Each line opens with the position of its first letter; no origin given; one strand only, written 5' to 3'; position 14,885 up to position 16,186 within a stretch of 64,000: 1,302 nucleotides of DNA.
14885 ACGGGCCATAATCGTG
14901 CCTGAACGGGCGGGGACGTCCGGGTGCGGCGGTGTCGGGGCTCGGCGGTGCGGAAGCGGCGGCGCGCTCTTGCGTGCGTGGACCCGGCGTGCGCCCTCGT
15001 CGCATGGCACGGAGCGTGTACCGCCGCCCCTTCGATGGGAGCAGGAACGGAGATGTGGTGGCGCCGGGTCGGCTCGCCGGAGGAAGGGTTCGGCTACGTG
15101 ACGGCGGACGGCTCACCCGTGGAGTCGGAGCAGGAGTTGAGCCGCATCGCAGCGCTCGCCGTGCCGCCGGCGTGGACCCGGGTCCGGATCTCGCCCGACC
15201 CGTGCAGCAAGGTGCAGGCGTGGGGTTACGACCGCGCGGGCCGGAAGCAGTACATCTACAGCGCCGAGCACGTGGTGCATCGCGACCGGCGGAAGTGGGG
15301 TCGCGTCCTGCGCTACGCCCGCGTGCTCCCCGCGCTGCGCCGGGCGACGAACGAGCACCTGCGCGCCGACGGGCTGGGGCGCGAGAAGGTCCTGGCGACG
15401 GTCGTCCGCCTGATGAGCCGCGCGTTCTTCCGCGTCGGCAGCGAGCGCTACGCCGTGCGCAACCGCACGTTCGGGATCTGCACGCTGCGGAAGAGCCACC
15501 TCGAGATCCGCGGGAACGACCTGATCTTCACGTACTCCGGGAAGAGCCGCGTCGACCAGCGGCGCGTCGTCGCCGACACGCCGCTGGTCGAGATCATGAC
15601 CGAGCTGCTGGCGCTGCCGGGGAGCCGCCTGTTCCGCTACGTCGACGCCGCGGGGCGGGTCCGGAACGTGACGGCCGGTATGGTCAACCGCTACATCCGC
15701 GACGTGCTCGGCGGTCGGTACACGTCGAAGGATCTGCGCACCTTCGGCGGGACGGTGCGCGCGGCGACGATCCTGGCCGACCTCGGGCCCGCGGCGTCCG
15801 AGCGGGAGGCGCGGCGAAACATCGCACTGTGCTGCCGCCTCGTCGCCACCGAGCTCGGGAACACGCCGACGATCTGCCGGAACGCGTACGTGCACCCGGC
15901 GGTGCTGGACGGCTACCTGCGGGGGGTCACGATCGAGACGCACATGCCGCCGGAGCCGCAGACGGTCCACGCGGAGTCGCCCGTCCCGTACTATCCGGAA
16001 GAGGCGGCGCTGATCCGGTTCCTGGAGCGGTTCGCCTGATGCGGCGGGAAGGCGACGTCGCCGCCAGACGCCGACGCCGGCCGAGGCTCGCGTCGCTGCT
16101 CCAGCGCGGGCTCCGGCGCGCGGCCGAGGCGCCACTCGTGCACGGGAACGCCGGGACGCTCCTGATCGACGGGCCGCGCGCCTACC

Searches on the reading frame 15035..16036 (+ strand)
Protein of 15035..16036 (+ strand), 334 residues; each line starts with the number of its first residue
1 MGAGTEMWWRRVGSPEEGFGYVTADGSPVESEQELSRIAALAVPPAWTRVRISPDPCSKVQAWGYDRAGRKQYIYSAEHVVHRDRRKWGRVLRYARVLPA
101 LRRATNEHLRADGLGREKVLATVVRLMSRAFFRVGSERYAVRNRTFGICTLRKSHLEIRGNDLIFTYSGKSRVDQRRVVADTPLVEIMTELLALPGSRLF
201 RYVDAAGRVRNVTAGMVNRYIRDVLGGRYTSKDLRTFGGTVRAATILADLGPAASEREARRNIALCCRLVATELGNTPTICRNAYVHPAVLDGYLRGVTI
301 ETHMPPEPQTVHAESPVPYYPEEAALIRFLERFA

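Call 3: search_protein_families(library=pfam, proteins=[window:15035-16036:+], max_evalue=0.01)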
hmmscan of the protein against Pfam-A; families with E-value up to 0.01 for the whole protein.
window:15035-16036:+ (334 aa): 2 families
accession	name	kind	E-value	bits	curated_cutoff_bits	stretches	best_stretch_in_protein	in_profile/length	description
PF01028.25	Topoisom_I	-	1e-26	94.2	23.7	1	82-283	7-202/228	Eukaryotic DNA topoisomerase I, catalytic core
PF21338.2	Top1B_N_bact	-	3.8e-20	71.8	27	1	18-66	1-49/49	Bacterial DNA topoisomerase IB, N-terminal domain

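Call 4: search_protein_families(library=ncbifam, proteins=[window:15035-16036:+], max_evalue=0.01)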
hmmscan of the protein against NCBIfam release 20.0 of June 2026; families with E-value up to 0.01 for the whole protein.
window:15035-16036:+ (334 aa): 0 families

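Call 6: find_homologous_proteins(query=window:15035-16036:+, max_evalue=0.00001)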
Query window:15035-16036:+ (334 aa): 4587 proteins with E <= 0.00001 among 8000 candidates; the best 120 are listed.
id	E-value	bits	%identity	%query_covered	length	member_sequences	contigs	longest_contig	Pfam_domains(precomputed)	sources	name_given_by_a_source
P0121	6.2e-206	701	92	100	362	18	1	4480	PF21338.3,PF01028.26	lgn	-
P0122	1.0e-193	661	87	99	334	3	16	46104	PF21338.3,PF01028.26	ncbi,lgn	-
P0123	3.8e-181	619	84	98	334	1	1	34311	PF21338.3,PF01028.26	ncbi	ncbi:MAG TPA: hypothetical protein VF212_15475 [Longimicrobiales bacterium]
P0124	4.9e-172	590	78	100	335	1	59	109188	PF21338.3,PF01028.26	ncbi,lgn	-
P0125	1.4e-171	588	81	98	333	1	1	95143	PF21338.3,PF01028.26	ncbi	ncbi:MAG TPA: hypothetical protein VF212_12105 [Longimicrobiales bacterium]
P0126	1.6e-170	585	78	100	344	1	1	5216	PF21338.3,PF01028.26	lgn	-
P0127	1.7e-170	584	78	100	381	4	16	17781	PF21338.3,PF01028.26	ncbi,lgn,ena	-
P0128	2.6e-167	574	76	100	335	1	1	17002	PF21338.3,PF01028.26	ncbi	-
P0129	8.5e-165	566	77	98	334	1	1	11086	PF21338.3,PF01028.26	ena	-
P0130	4.4e-164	563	77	98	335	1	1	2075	PF21338.3,PF01028.26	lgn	-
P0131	6.9e-161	553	76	98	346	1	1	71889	PF21338.3,PF01028.26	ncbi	ncbi:MAG TPA: hypothetical protein VF188_16945 [Longimicrobiales bacterium]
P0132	5.2e-159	547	74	99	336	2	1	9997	PF21338.3,PF01028.26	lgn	-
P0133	4.5e-157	540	72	100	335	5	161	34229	PF21338.3,PF01028.26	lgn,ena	-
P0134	1.7e-155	535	71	100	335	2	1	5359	PF21338.3,PF01028.26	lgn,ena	-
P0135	1.9e-154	532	72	100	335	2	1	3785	PF21338.3,PF01028.26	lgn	-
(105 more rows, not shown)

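Call 9: find_related_loci(query=A1, collection=genome_contigs, flank=6000)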
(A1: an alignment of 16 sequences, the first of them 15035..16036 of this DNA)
Query A1 (334 aa) in genome_contigs; peptide patterns used: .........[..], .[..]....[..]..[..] (x = any residue, [..] = any of these).
323 stretches matched a pattern; 290 encode a relative of the query (tblastn E <= 1e-3); the best 80 are kept; 80 distinct loci.
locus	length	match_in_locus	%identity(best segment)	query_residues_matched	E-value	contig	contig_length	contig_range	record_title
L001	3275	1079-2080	92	1-334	0e+0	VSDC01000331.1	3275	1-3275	MAG: Gemmatimonadota bacterium isolate ZCIRG16 NODE_6412_length_3275_cov_9.868012, whole genome shotgun sequence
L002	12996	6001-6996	87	1-332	0e+0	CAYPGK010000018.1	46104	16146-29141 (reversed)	MAG TPA_asm: uncultured Gemmatimonadaceae bacterium isolate SRP268622_co1_34 genome assembly, contig: NODE_1430_length_4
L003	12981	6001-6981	84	5-331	0e+0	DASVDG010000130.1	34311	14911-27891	MAG TPA_asm: Longimicrobiales bacterium isolate SMAG_U2027 k141_106528, whole genome shotgun sequence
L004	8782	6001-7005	78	1-334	4e-174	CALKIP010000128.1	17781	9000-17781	MAG TPA_asm: uncultured bacterium isolate SRR6713625_bin.14_CONCOCT_v1.1_MAG genome assembly, contig: ERZ794971.1789, wh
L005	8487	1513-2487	81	8-333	1e-166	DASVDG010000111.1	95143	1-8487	MAG TPA_asm: Longimicrobiales bacterium isolate SMAG_U2027 k141_470902, whole genome shotgun sequence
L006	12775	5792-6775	76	6-332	3e-164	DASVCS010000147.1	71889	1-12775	MAG TPA_asm: Longimicrobiales bacterium isolate SMAG_U2013 k141_1523086, whole genome shotgun sequence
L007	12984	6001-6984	73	7-333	3e-148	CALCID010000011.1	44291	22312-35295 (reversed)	MAG TPA_asm: uncultured bacterium isolate SRR5251193_bin.0_CONCOCT_v1.1_MAG genome assembly, contig: ERZ795068.1257, who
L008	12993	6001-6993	66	5-334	3e-147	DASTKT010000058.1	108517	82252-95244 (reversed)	MAG TPA_asm: Longimicrobiales bacterium isolate SMAG_U2254 k141_255379, whole genome shotgun sequence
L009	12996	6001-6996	66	1-332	1e-144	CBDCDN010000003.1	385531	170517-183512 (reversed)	MAG: Longimicrobiaceae bacterium isolate 34105c47-3baa-434c-b996-47e796af8917 genome assembly, contig: contig_3, whole g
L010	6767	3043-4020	67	9-334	6e-144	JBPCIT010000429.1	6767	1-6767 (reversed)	MAG: Longimicrobiaceae bacterium isolate TH_ant_mag_7 S1Ck127_2586636_flag_0_multi_12.0000_len_6767, whole genome shotgu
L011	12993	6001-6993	66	4-333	1e-140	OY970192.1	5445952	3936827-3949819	MAG: uncultured Gemmatimonadales bacterium isolate MFD01721.bin.c.5 genome assembly, chromosome: 1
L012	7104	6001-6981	66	8-333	5e-140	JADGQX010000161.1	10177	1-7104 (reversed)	MAG: Gemmatimonadetes bacterium isolate Chersky.3_43 contig-100_3623, whole genome shotgun sequence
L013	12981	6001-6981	67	8-333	2e-139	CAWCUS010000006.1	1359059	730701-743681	MAG: uncultured Gemmatimonadales bacterium isolate MFD01721.bin.1.53 genome assembly, contig: contig_8046, whole genome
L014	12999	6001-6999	65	2-334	2e-139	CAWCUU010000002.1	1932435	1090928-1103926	MAG: uncultured Gemmatimonadales bacterium isolate MFD01721.bin.1.82 genome assembly, contig: contig_14268, whole genome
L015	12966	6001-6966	66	9-330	6e-139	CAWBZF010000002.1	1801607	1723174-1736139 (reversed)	MAG: uncultured Gemmatimonadales bacterium isolate MFD03066.bin.2.49 genome assembly, contig: contig_1512, whole genome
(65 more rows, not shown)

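Call 21: search_dna_similar(query=window:15035-16036:+, collection=plasmids, mode=protein, max_rows=40, rows=spread)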
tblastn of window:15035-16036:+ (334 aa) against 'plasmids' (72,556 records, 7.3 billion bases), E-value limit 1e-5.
Records with a match: 376; places in all: 377; records where one place covers at least 80% of the query: 371.
Best place of each record, by identity: <60% 376.
By first word of the organism name: Rhizobium 140; Sinorhizobium 71; Phaeobacter 56; Sulfitobacter 13; Azospirillum 11; Mycetohabitans 9; Shinella 9; Agrobacterium 9; Ensifer 8; Sphingobium 5; and 25 more.
By predicted mobility (MOB-suite, as given by PLSDB): non-mobilizable 236; mobilizable 102; conjugative 38.
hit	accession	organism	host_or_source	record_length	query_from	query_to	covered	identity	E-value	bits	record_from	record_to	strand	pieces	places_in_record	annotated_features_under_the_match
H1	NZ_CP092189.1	Deinococcus sp. KNUC1210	Setaria viridis,cell ...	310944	6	331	98%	43.3%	5e-70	243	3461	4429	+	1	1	DNA topoisomerase IB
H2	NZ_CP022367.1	Azospirillum sp. TSH58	single cell,paddy soils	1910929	10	302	88%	42.7%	1e-63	225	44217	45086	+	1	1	record has no annotation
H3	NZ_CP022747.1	Sphingobium xenophagum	cell culture,electronic ...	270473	19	332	94%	39.0%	1e-59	214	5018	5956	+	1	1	DNA topoisomerase IB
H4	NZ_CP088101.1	Bradyrhizobium barranii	cell culture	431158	19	332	94%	38.0%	6e-51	227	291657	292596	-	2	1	hypothetical protein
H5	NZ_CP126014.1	Bradyrhizobium japonicum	Glycine max,soybean,root nodule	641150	19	332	94%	36.9%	1e-61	219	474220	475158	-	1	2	DNA topoisomerase IB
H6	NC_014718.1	Mycetohabitans rhizoxinica HKI 454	-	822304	19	305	86%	39.0%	1e-55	202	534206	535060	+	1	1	DNA topoisomerase IB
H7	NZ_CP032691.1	Rhizobium sp. CCGE532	Phaseolus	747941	18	297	84%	39.3%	8e-54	197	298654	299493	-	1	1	DNA topoisomerase IB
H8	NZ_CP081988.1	Shinella oryzae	cell culture,rhizosphere soil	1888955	17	297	84%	38.4%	8e-55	199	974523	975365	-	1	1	none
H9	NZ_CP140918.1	Sinorhizobium medicae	Medicago lupulina,whole organism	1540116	17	334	95%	33.4%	4e-41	160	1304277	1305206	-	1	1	none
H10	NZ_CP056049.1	Agrobacterium vitis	Vitis vinifera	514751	10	298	87%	36.7%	3e-53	195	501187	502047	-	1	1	DNA topoisomerase IB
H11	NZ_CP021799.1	Sinorhizobium meliloti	Medicago sativa,Single Cell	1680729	17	334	95%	33.3%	8e-41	159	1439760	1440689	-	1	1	none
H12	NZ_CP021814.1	Sinorhizobium meliloti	Medicago truncatula,Single Cell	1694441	17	334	95%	33.3%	8e-41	159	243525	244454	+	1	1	none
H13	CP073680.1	Sinorhizobium meliloti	Medicago truncatula,cell culture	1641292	17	334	95%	33.3%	9e-41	159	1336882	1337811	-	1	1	DNA topoisomerase IB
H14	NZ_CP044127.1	Rhizobium sp. BG4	Prosopis cineraria,pure bacterial ...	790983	18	298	84%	37.7%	2e-54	198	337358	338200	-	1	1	DNA topoisomerase IB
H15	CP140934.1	Sinorhizobium meliloti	Medicago lupulina,whole organism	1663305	17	334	95%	33.0%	5e-41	160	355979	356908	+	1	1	DNA topoisomerase IB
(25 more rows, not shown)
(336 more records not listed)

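Call 22: get_annotated_region(hit=H1, flank=4000)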
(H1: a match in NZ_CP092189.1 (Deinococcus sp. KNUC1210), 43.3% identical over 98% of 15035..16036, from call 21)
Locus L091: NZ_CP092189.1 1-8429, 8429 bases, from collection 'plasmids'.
description: Deinococcus sp. KNUC1210 plasmid unnamed3, complete sequence
organism: Deinococcus sp. KNUC1210 (NCBI taxid 2917691)
taxonomy: Bacteria; Deinococcota; Deinococci; Deinococcales; Deinococcaceae; Deinococcus; Deinococcus sp. KNUC1210
host: -; source: Setaria viridis,cell culture,rhizospheric soil; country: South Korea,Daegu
typing (MOB-suite, as given by PLSDB): non-mobilizable
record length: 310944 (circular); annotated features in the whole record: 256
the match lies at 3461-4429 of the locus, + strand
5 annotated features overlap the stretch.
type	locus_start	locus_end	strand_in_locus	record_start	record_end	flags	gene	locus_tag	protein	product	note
CDS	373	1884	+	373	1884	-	-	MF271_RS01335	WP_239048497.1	FGGY-family carbohydrate kinase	GO:0016310 - phosphorylation [Evidence IEA]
CDS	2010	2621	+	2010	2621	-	-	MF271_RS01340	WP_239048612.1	HAD family hydrolase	-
CDS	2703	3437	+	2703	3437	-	-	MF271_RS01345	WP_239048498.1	uracil-DNA glycosylase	GO:0006284 - base-excision repair [Evidence IEA]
CDS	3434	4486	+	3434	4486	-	-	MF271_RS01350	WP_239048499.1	DNA topoisomerase IB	-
CDS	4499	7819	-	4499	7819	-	-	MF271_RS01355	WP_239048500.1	HD domain-containing phosphohydrolase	-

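Call 23: get_annotated_region(hit=H3, flank=4000)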
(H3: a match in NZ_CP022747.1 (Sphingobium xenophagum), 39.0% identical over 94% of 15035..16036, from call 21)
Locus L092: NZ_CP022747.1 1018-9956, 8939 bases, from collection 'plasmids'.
description: Sphingobium xenophagum strain C1 plasmid p1, complete sequence
organism: Sphingobium xenophagum (NCBI taxid 121428)
taxonomy: Bacteria; Pseudomonadota; Alphaproteobacteria; Sphingomonadales; Sphingomonadaceae; Sphingobium; Sphingobium xenophagum
host: -; source: cell culture,electronic waste-contaminated sediment; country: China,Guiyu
typing (MOB-suite, as given by PLSDB): conjugative; replicon rep_cluster_728; relaxase MOBF; mating-pair formation MPF_F
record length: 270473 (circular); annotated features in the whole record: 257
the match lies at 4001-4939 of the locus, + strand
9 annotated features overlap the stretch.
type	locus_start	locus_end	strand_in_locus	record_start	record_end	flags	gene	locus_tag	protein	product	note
CDS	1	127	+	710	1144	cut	-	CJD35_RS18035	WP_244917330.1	hypothetical protein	-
CDS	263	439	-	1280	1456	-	-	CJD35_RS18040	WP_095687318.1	DUF3606 domain-containing protein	-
CDS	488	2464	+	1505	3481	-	ligD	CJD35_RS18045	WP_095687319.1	DNA ligase D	GO:0006303 - double-strand break repair via nonhomologous end joining [Evidence IEA]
CDS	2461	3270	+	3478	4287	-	xth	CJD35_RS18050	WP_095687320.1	exodeoxyribonuclease III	GO:0006281 - DNA repair [Evidence IEA]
CDS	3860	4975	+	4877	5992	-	-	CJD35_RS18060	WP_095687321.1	DNA topoisomerase IB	-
CDS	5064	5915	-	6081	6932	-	-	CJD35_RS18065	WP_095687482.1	glucose 1-dehydrogenase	-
CDS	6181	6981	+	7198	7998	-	-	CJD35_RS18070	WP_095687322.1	alpha/beta hydrolase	-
CDS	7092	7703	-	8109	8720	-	fixJ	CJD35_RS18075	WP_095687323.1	response regulator FixJ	GO:0000160 - phosphorelay signal transduction system [Evidence IEA]; GO:0045893 - positive regulation of DNA-templated ...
CDS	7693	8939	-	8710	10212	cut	-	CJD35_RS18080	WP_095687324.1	PAS domain S-box protein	-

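Call 24: get_annotated_region(hit=H5, flank=4000)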
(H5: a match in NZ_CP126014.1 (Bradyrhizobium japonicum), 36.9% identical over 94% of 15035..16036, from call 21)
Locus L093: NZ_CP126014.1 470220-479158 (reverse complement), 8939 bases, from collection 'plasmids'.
description: Bradyrhizobium japonicum strain S11L-Bj plasmid pS11L-1, complete sequence
organism: Bradyrhizobium japonicum (NCBI taxid 375)
taxonomy: Bacteria; Pseudomonadota; Alphaproteobacteria; Hyphomicrobiales; Nitrobacteraceae; Bradyrhizobium; Bradyrhizobium japonicum
host: -; source: Glycine max,soybean,root nodule; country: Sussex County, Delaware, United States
typing (MOB-suite, as given by PLSDB): conjugative; replicon rep_cluster_506; relaxase MOBP; mating-pair formation MPF_T
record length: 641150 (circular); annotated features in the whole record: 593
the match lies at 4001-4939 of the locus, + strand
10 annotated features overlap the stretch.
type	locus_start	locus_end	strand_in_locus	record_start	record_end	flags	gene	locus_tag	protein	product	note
CDS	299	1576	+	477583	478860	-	-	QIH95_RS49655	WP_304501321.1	hypothetical protein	-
CDS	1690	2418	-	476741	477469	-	-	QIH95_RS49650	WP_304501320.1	DUF72 domain-containing protein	-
CDS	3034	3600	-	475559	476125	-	-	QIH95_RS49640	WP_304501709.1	hypothetical protein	-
CDS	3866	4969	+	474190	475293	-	-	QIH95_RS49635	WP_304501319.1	DNA topoisomerase IB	-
CDS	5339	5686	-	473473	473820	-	-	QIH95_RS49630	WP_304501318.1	hypothetical protein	-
CDS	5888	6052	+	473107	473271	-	-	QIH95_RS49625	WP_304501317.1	hypothetical protein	-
CDS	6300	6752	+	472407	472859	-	-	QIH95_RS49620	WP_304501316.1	Hsp20 family protein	-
CDS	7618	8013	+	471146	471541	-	-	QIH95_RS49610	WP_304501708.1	Cache 3/Cache 2 fusion domain-containing protein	-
CDS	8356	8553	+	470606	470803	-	-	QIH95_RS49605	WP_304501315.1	hypothetical protein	-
CDS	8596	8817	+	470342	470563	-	-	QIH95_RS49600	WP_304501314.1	hypothetical protein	-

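Call 25: get_annotated_region(hit=H6, flank=4000)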
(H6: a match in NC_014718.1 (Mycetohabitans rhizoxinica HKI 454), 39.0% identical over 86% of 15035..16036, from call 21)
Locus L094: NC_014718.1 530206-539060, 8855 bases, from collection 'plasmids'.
description: Mycetohabitans rhizoxinica HKI 454 plasmid pBRH01, complete sequence
organism: Mycetohabitans rhizoxinica HKI 454 (NCBI taxid 882378)
taxonomy: Bacteria; Pseudomonadota; Betaproteobacteria; Burkholderiales; Burkholderiaceae; Mycetohabitans; Mycetohabitans rhizoxinica; Mycetohabitans rhizoxinica HKI 454
host: -; source: -; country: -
typing (MOB-suite, as given by PLSDB): non-mobilizable
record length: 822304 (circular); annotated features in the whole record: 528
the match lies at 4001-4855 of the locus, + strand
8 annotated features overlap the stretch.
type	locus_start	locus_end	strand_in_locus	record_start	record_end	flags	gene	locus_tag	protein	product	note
CDS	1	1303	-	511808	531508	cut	-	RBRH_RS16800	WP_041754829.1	non-ribosomal peptide synthetase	GO:0008610 - lipid biosynthetic process [Evidence IEA]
CDS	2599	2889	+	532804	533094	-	-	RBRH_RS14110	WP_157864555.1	hypothetical protein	-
CDS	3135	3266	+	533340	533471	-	-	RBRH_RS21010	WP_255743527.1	hypothetical protein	-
CDS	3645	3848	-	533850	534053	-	-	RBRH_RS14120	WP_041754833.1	hypothetical protein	-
CDS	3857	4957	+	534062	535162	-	-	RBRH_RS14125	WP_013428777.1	DNA topoisomerase IB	-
CDS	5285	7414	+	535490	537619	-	-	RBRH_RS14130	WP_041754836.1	3-hydroxyacyl-CoA dehydrogenase NAD-binding domain-containing protein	GO:0006631 - fatty acid metabolic process [Evidence IEA]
CDS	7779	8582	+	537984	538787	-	-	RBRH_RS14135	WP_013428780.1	EAL domain-containing protein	-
CDS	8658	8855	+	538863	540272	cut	gndA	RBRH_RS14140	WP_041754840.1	NADP-dependent phosphogluconate dehydrogenase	GO:0006098 - pentose-phosphate shunt [Evidence IEA]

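Call 26: get_annotated_region(hit=H7, flank=4000)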
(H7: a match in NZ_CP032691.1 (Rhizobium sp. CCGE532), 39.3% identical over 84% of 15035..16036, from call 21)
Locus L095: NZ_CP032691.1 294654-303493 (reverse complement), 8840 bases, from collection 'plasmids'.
description: Rhizobium sp. CCGE532 plasmid pRCCGE532c, complete sequence
organism: Rhizobium sp. CCGE532 (NCBI taxid 2364272)
taxonomy: Bacteria; Pseudomonadota; Alphaproteobacteria; Hyphomicrobiales; Rhizobiaceae; Rhizobium; Rhizobium sp. CCGE532
host: -; source: Phaseolus; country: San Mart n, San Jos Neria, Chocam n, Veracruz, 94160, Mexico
typing (MOB-suite, as given by PLSDB): non-mobilizable
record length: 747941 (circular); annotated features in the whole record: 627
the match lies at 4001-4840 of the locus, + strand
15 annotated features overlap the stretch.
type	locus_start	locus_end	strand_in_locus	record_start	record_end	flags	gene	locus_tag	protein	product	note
CDS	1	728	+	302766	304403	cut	-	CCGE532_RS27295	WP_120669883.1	GMC family oxidoreductase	-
CDS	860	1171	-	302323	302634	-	-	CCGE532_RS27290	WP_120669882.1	hypothetical protein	-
CDS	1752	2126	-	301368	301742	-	-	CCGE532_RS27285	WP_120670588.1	hypothetical protein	-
CDS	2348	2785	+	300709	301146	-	-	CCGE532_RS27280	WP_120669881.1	CBS domain-containing protein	-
CDS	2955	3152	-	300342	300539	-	-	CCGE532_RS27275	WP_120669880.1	hypothetical protein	-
CDS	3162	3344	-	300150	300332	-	-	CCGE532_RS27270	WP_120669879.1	hypothetical protein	-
CDS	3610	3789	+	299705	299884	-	-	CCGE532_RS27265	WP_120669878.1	hypothetical protein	-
CDS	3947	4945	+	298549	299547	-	-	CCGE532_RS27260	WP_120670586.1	DNA topoisomerase IB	-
CDS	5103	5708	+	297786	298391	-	-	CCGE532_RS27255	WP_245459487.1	hypothetical protein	-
CDS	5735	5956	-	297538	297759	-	-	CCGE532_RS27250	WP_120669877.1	hypothetical protein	-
CDS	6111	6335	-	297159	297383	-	-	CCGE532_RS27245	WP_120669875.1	DUF2934 domain-containing protein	-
CDS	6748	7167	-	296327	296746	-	-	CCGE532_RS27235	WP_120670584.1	HD domain-containing protein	-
CDS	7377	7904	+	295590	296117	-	-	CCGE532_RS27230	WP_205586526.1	hypothetical protein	-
CDS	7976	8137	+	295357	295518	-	-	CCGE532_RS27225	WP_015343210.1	DUF1328 domain-containing protein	-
CDS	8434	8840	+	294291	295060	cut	-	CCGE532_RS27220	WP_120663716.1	IS5 family transposase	-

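Call 27: get_annotated_region(hit=H13, flank=4000)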
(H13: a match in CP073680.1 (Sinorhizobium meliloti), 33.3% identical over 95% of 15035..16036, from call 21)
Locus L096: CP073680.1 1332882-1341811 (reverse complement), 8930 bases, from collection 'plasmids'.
description: Sinorhizobium meliloti strain ABS7 plasmid pSymB, complete sequence
organism: Sinorhizobium meliloti (NCBI taxid 382)
taxonomy: Bacteria; Pseudomonadota; Alphaproteobacteria; Hyphomicrobiales; Rhizobiaceae; Sinorhizobium; Sinorhizobium meliloti
host: -; source: Medicago truncatula,cell culture; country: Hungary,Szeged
typing (MOB-suite, as given by PLSDB): mobilizable; relaxase MOBQ
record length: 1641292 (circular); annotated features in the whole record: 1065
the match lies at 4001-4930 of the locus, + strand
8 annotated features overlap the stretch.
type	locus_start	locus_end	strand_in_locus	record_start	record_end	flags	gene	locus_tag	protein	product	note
CDS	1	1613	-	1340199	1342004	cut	treZ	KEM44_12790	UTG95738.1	malto-oligosyltrehalose trehalohydrolase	-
CDS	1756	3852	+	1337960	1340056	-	glgX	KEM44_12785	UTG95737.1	glycogen debranching protein GlgX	-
CDS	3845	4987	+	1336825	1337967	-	-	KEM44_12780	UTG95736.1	DNA topoisomerase IB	-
CDS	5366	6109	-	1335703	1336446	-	-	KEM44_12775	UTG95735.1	BON domain-containing protein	-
CDS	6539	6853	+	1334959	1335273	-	-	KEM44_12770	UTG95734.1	DUF2934 domain-containing protein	-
CDS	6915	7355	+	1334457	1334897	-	-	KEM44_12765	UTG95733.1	CBS domain-containing protein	-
CDS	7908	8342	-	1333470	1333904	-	-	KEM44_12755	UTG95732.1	DUF4168 domain-containing protein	-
CDS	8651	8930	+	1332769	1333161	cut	-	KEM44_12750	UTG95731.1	RidA family protein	-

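Call 52: find_related_loci(query=A3, collection=metagenome_contigs, flank=4000)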
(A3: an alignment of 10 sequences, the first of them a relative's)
Query A3 (371 aa) in metagenome_contigs; peptide patterns used: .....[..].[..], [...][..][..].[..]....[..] (x = any residue, [..] = any of these).
600 stretches matched a pattern (row limit reached: there are more); 590 encode a relative of the query (tblastn E <= 1e-3); the best 80 are kept; 80 distinct loci.
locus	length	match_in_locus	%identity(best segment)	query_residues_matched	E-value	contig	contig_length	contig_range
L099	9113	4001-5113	99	1-371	0e+0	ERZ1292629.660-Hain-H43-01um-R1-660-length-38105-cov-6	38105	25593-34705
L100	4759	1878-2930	67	12-362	1e-165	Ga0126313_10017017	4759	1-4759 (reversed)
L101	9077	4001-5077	66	11-370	4e-161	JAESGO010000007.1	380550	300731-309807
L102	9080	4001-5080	65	4-362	2e-159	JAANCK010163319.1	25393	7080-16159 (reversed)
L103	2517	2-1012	67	30-366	5e-169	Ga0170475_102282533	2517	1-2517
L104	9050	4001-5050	68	13-362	4e-157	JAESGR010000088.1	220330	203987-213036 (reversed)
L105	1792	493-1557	64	16-370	3e-170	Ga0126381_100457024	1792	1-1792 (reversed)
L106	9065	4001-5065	65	16-370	9e-155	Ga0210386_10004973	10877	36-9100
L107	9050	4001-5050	67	13-362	1e-154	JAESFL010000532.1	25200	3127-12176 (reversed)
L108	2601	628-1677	63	16-365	2e-159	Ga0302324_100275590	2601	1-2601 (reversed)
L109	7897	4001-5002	63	29-363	2e-145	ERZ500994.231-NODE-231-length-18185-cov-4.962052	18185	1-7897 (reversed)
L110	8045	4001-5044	61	18-365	1e-143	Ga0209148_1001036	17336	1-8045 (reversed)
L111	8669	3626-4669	61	16-367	9e-142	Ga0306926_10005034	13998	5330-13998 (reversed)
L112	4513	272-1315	60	16-367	7e-144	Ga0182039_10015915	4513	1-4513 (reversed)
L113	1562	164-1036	68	80-370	3e-149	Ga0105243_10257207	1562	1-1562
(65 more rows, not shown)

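Call 69: search_protein_families(library=padloc, proteins=[window:15035-16036:+], max_evalue=0.001)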
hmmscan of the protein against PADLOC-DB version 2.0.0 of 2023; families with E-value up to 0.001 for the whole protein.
window:15035-16036:+ (334 aa): 0 families
